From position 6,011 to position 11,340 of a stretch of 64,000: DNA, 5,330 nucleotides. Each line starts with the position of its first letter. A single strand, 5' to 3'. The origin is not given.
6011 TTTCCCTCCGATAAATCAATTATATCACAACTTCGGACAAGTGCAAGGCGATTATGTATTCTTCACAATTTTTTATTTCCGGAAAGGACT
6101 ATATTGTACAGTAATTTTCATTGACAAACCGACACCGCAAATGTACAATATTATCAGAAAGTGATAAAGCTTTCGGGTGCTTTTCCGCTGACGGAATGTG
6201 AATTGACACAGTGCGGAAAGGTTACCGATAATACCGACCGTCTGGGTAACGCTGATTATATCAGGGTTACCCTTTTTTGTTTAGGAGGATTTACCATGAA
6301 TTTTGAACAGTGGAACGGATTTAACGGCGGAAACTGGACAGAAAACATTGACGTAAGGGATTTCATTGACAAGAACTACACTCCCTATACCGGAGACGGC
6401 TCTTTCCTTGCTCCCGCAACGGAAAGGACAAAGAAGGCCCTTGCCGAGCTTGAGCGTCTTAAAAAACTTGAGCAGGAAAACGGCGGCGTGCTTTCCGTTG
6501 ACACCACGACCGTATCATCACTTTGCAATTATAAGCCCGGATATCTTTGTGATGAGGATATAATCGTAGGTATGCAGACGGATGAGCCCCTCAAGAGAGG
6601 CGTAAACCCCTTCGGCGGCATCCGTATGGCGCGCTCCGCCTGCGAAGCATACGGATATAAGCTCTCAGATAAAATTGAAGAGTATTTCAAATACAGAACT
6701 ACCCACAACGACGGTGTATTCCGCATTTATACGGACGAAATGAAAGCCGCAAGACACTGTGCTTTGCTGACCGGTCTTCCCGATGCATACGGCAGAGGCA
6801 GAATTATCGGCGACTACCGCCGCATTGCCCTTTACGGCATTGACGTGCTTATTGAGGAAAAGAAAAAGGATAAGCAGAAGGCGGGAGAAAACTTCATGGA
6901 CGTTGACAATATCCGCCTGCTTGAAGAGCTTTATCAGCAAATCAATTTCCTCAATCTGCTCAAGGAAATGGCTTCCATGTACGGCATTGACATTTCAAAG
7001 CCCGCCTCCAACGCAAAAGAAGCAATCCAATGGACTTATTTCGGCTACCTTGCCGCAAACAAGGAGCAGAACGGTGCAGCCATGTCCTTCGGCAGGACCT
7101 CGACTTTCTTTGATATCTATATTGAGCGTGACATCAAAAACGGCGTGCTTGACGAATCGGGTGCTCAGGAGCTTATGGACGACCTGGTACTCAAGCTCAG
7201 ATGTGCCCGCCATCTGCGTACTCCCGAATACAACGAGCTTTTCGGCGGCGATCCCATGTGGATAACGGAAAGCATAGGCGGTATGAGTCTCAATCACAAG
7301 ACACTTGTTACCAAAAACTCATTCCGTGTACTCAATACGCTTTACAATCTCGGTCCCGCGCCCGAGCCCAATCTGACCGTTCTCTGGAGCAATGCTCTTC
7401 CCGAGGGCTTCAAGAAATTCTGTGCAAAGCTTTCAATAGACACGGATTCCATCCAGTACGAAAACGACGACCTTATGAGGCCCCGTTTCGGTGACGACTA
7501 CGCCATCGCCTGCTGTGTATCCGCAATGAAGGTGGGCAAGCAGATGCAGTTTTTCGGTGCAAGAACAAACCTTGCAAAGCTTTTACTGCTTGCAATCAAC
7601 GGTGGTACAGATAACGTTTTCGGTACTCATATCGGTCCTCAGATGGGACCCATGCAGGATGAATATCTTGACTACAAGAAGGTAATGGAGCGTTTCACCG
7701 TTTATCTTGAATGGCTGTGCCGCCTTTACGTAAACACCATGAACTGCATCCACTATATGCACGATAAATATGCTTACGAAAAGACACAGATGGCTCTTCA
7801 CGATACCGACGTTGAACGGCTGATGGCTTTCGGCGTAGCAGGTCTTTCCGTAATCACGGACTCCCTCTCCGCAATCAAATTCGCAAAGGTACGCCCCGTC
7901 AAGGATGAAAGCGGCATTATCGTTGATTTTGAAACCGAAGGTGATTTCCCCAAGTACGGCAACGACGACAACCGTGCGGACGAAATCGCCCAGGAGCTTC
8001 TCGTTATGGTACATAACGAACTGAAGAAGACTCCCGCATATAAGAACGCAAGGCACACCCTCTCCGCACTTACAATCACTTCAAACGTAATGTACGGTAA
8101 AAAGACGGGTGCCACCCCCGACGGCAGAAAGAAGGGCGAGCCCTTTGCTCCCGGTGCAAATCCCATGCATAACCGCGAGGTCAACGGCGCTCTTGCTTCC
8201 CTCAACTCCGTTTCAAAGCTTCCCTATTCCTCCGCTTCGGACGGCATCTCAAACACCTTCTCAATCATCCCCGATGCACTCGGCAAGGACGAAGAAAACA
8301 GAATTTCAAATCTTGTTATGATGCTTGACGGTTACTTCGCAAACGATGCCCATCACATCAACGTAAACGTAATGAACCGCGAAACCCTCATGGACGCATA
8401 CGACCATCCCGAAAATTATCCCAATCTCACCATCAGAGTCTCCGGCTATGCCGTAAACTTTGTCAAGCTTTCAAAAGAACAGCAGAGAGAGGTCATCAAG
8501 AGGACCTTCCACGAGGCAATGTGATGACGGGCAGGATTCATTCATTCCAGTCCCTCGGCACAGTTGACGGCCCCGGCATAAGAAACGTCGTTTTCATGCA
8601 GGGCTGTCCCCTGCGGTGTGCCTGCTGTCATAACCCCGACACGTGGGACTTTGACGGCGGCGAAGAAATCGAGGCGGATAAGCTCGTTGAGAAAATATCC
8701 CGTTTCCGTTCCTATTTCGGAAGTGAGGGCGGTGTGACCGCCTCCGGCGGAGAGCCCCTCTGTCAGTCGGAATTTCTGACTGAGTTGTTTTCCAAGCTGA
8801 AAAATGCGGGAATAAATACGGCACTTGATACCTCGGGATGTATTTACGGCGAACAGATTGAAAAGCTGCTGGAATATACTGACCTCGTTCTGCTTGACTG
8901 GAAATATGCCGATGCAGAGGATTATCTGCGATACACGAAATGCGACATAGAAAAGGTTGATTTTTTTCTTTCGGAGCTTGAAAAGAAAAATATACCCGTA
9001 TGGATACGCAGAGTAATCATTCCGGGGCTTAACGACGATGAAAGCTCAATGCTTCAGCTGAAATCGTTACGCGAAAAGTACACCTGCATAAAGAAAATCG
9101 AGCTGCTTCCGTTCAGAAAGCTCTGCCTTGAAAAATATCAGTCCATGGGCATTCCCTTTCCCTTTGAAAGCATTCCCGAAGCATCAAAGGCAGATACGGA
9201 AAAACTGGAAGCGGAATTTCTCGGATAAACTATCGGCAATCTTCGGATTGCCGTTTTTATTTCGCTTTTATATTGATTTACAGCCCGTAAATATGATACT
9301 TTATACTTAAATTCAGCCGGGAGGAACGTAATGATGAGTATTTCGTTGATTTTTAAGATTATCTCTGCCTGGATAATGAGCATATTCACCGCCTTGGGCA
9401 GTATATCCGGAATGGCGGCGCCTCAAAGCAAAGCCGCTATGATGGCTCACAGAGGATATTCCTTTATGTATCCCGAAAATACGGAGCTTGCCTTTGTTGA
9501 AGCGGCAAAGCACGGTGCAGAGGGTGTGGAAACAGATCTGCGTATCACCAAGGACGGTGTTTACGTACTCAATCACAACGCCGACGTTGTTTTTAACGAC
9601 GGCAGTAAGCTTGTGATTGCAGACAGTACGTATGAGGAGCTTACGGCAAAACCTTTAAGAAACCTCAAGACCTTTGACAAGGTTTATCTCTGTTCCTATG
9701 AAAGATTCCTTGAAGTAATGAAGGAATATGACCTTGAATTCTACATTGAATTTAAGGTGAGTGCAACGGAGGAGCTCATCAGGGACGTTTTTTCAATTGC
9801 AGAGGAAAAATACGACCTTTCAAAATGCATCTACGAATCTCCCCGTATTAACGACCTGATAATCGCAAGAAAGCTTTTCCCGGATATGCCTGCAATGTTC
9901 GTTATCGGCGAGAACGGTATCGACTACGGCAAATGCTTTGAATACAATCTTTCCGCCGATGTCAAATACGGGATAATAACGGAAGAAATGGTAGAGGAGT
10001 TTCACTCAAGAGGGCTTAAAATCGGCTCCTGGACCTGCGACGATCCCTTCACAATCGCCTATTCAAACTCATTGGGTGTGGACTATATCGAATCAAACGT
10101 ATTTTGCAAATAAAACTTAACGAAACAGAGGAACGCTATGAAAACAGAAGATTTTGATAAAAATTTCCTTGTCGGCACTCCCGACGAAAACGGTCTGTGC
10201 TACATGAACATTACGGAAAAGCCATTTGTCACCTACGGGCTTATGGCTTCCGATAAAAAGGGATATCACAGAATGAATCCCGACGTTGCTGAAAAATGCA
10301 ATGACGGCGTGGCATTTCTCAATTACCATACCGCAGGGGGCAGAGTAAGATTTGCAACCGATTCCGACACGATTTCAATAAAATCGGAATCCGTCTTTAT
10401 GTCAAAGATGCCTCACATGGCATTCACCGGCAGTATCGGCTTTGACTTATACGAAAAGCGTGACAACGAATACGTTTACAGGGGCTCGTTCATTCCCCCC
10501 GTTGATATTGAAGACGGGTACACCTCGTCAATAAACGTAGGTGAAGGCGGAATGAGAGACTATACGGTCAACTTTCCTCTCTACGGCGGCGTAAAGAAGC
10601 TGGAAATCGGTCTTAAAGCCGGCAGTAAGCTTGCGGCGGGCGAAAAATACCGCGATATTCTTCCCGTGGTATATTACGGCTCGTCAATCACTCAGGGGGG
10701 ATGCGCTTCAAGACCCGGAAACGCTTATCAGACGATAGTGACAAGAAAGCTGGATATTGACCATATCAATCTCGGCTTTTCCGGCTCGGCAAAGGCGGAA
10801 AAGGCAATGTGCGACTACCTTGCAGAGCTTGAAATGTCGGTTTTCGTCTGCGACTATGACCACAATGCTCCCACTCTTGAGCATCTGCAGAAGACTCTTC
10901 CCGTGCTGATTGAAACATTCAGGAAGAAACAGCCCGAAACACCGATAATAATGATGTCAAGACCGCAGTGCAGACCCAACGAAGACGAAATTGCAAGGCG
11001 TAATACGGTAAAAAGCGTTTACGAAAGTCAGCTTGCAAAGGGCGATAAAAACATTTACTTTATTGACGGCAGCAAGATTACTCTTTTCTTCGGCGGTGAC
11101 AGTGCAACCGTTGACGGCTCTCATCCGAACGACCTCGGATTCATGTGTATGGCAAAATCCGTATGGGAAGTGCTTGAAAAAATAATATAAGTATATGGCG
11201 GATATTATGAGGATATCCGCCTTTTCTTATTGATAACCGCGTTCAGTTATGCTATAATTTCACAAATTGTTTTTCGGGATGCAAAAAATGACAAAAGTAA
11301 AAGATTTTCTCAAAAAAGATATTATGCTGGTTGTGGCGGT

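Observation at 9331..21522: Eleven-gene phosphodiesterase / lipase / transporter block: candidate undescribed glyco-phospholipid head-group salvage system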

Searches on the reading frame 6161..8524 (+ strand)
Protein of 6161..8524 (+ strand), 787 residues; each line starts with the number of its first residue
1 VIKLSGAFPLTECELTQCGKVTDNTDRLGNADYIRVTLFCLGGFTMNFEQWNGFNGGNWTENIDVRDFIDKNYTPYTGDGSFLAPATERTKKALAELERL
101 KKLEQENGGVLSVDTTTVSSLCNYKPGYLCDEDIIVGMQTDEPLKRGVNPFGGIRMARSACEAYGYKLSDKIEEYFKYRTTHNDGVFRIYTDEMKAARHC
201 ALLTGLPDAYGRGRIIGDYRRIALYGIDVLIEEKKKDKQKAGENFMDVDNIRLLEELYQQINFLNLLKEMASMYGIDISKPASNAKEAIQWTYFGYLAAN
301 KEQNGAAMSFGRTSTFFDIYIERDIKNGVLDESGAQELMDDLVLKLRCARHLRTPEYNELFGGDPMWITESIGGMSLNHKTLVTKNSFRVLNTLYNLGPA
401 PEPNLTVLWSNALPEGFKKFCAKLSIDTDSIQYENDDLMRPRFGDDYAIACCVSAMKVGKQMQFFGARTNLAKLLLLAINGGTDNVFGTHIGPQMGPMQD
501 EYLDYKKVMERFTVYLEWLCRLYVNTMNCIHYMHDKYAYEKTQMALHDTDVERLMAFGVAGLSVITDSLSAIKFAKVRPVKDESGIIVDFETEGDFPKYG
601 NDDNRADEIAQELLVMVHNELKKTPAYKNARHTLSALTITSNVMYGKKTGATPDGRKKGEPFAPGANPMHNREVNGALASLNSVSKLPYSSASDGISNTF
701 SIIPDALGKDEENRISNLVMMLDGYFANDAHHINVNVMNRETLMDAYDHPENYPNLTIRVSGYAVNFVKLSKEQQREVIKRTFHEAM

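Call 4: search_protein_families(library=pfam, proteins=[window:6161-8524:+], max_evalue=0.01)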
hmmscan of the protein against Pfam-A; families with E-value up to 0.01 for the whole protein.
window:6161-8524:+ (787 aa): 3 families
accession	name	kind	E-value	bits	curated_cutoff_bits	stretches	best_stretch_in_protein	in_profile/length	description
PF02901.20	PFL-like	-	4.3e-201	670.4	24.3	1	61-646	3-647/647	Pyruvate formate lyase-like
PF01228.26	Gly_radical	-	9.9e-38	129.4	22.2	1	662-768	1-106/106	Glycine radical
PF11230.13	YjjI-like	-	0.0049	15.7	23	0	401-460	162-222/485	Glycyl radical enzyme YjjI-like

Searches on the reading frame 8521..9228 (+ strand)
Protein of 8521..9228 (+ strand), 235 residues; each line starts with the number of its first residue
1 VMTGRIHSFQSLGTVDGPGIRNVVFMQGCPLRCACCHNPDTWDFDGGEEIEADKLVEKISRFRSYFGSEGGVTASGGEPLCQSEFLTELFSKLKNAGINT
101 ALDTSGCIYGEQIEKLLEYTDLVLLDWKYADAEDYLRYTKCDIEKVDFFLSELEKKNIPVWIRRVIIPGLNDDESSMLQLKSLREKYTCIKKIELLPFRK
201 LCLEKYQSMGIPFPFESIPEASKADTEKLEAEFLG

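Call 4: search_protein_families(library=pfam, proteins=[window:8521-9228:+], max_evalue=0.01)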
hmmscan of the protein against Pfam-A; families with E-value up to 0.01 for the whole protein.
window:8521-9228:+ (235 aa): 2 families
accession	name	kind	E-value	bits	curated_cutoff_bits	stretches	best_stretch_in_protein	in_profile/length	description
PF13353.11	Fer4_12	-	5.2e-21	75.8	22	1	15-132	1-120/137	4Fe-4S single cluster domain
PF04055.27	Radical_SAM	-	7.1e-21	75.5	29.5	1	23-174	1-158/166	Radical SAM superfamily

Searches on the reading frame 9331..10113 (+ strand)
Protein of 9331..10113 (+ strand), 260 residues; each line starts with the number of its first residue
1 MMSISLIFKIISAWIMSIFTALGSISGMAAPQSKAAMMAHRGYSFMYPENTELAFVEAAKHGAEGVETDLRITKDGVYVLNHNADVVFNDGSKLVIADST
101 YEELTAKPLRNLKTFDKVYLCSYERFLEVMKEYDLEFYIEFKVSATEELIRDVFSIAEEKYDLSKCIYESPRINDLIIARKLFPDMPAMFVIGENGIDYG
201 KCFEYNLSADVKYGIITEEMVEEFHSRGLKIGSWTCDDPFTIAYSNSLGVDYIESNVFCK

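Call 3: search_protein_families(library=pfam, proteins=[window:9331-10113:+], max_evalue=0.01)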
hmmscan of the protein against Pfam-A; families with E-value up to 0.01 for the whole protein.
window:9331-10113:+ (260 aa): 1 family
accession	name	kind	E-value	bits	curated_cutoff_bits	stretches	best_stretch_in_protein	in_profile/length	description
PF03009.23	GDPD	-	3.4e-24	86.7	23.6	1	40-253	1-237/244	Glycerophosphoryl diester phosphodiesterase family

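Call 6: search_protein_families(library=ncbifam, proteins=[window:9331-10113:+], max_evalue=0.01)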
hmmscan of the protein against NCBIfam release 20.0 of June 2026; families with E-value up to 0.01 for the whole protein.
window:9331-10113:+ (260 aa): 4 families
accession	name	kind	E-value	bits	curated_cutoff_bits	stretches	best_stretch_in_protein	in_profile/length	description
NF006989.0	PRK09454.1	equivalog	5.4e-14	52.1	264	1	35-254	10-237/251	glycerophosphodiester phosphodiesterase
NF053857.1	LysphglycPlipDStph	equivalog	1.6e-11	44.1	450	1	36-104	47-115/305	lysophosphatidylglycerol phospholipase D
NF008354.0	PRK11143.1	equivalog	2e-05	23.7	254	1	15-83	11-79/359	glycerophosphodiester phosphodiesterase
NF041304.3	AvrBs2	equivalog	0.0028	15.6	1000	1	37-110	271-349/716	type III secretion system effector avirulence protein AvrBs2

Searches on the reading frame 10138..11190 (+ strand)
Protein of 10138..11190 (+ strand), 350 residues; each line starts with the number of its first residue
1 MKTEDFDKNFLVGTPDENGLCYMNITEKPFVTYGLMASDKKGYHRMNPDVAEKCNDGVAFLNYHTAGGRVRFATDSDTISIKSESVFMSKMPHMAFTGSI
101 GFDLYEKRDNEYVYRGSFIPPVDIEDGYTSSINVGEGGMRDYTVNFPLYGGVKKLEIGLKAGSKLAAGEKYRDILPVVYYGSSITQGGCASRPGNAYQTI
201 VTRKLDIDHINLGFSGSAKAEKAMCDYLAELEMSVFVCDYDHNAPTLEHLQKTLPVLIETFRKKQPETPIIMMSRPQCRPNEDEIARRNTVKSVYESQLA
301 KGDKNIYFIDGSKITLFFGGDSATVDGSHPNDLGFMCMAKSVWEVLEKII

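Call 3: search_protein_families(library=pfam, proteins=[window:10138-11190:+], max_evalue=0.01)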
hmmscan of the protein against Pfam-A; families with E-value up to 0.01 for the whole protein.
window:10138-11190:+ (350 aa): 3 families
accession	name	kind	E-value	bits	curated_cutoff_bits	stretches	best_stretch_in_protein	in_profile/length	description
PF14606.12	Lipase_GDSL_3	-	7.1e-39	134.4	27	1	176-346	3-177/178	GDSL-like Lipase/Acylhydrolase family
PF14607.12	GxDLY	-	1.6e-28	99.8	27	1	22-164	3-145/146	N-terminus of Esterase_SGNH_hydro-type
PF13472.12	Lipase_GDSL_2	-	3e-07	31.5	32.9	1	180-334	2-175/178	GDSL-like Lipase/Acylhydrolase family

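Call 6: search_protein_families(library=ncbifam, proteins=[window:10138-11190:+], max_evalue=0.01)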
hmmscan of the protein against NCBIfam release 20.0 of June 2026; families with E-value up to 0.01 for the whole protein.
window:10138-11190:+ (350 aa): 1 family
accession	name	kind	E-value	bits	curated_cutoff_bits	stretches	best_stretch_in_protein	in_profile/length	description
NF003650.0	PRK05286.2-3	equivalog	0.0071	15.3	477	1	203-278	165-248/393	quinone-dependent dihydroorotate dehydrogenase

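Call 28: search_solved_structures(query=window:10138-11190:+, max_evalue=0.01)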
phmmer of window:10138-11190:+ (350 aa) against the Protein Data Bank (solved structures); distinct sequences matched with E-value up to 0.01: 2.
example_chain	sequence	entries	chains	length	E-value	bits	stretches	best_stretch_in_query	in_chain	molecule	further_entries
4lhs_A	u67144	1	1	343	1.7e-38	135.9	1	32-349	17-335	Uncharacterized protein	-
3skv_A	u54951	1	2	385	0.0094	18.4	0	155-315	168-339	SsfX3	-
